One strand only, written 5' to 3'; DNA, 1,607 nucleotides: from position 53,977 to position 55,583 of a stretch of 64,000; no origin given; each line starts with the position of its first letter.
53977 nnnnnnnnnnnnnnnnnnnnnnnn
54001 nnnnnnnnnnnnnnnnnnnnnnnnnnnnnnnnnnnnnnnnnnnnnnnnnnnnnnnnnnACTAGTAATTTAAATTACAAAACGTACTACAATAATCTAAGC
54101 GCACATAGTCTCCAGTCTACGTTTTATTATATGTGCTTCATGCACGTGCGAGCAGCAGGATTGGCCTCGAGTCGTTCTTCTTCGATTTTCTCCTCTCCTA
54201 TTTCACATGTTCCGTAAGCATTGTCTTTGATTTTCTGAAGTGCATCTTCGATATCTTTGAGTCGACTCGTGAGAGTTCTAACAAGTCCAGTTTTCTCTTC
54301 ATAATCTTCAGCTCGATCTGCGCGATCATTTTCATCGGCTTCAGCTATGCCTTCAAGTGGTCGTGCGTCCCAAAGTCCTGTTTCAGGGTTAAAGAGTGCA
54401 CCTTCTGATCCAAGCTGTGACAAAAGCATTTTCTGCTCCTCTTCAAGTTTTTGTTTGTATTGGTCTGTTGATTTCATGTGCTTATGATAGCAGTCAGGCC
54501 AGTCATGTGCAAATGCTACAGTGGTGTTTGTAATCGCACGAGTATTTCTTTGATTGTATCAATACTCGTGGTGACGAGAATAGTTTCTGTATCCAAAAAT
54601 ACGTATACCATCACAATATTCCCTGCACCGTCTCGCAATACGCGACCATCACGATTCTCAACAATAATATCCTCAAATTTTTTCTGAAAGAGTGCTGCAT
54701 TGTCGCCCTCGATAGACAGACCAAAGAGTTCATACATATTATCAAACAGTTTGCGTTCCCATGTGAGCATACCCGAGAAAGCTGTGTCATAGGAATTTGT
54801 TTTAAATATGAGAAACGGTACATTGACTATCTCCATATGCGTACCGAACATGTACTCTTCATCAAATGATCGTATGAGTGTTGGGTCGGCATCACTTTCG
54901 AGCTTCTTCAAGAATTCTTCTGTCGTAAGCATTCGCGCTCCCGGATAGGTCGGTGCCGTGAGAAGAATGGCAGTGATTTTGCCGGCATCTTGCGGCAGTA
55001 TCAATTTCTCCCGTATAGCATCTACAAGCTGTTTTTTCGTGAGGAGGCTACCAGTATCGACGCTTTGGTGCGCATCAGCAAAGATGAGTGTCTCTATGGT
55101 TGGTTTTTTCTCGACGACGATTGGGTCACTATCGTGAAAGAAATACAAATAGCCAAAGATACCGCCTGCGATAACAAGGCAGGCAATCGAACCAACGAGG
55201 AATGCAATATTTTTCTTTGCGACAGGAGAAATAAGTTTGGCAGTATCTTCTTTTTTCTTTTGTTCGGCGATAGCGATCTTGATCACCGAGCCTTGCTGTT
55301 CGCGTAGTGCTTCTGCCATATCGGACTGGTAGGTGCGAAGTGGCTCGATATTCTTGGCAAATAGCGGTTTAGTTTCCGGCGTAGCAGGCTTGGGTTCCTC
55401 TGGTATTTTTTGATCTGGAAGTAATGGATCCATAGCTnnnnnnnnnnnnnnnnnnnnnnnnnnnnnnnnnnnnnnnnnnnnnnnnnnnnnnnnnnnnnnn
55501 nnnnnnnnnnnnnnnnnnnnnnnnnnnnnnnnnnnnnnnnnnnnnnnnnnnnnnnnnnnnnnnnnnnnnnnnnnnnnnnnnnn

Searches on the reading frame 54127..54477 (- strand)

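Call 4: search_protein_families(library=pfam, proteins=[window:54127-54477:-], max_evalue=1)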
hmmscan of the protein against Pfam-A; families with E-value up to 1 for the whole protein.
window:54127-54477:- (116 aa): 2 families
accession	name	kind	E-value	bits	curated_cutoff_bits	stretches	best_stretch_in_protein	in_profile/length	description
PF01258.23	zf-dskA_traR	-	7.3e-06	26.3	24.9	1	88-113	3-28/36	Prokaryotic dksA/traR C4-type zinc finger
PF24073.1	DUF7365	-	0.26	11.9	27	1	49-86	56-93/101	Coiled-coil region of unknown function (DUF7365)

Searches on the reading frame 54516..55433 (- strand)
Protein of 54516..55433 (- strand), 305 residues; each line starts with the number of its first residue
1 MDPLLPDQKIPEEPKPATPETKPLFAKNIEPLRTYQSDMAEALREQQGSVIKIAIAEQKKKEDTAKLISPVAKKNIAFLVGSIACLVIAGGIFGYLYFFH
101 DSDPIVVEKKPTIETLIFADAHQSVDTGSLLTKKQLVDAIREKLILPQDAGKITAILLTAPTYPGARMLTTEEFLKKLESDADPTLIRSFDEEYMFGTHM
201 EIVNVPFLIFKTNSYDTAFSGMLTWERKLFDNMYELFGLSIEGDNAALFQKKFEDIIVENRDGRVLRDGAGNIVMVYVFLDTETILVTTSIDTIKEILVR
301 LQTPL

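Call 4: search_protein_families(library=pfam, proteins=[window:54516-55433:-], max_evalue=1)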
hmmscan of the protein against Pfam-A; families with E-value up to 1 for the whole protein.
window:54516-55433:- (305 aa): 1 family
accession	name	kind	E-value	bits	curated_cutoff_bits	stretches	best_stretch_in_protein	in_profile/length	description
PF06570.16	DUF1129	-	0.15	12.1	29.1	0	133-224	27-116/207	Protein of unknown function (DUF1129)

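Call 6: search_protein_families(library=ncbifam, proteins=[window:54516-55433:-], max_evalue=1)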
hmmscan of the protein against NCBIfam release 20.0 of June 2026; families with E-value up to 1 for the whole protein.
window:54516-55433:- (305 aa): 0 families

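Call 7: search_protein_families(library=padloc, proteins=[window:54516-55433:-], max_evalue=1)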
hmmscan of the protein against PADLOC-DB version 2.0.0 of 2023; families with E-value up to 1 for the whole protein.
window:54516-55433:- (305 aa): 0 families

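Call 41: search_protein_families(library=phrogs, proteins=[window:54516-55433:-], max_evalue=0.1)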
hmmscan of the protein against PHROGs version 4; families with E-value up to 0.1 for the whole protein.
window:54516-55433:- (305 aa): 2 families
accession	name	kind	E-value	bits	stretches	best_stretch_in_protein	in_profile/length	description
phrog_6983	-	unknown function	0.003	18.5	1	201-246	5-49/73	-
phrog_32206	-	unknown function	0.015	16.6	0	74-109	9-43/67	-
